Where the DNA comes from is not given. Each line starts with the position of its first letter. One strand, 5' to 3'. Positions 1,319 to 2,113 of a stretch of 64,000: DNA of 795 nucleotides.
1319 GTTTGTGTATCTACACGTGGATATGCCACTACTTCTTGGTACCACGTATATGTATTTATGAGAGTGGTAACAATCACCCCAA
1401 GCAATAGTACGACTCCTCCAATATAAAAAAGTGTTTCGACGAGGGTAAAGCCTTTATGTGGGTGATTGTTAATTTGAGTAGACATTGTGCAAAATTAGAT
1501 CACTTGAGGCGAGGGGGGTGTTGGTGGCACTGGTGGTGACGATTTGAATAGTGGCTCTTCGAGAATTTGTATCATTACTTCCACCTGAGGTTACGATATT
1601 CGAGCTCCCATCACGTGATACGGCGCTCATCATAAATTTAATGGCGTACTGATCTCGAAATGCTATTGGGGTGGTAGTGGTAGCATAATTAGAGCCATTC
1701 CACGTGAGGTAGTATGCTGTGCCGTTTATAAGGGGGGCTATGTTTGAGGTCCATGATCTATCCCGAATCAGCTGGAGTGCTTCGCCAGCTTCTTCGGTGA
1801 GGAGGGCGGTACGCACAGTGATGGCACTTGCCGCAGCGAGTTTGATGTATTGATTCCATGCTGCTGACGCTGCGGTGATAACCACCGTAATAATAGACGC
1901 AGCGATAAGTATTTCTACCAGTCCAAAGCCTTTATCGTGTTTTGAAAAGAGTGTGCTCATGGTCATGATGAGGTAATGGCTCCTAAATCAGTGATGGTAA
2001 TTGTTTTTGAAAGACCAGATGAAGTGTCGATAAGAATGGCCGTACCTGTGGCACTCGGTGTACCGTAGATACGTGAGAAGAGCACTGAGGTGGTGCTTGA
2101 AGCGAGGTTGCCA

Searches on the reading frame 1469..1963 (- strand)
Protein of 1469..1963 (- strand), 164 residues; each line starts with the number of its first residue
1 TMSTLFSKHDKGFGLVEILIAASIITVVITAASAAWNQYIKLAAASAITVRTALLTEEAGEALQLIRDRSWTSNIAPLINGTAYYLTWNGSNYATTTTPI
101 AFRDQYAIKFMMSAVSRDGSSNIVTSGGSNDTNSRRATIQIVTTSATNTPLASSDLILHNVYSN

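Call 67: search_protein_families(library=pfam, proteins=[window:1469-1963:-], max_evalue=0.001)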
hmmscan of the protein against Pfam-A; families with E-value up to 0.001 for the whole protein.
window:1469-1963:- (164 aa): 1 family
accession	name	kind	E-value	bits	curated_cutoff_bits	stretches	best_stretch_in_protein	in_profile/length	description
PF07963.17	N_methyl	-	7.3e-06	25.8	21.2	1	8-32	2-26/27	Prokaryotic N-terminal methylation motif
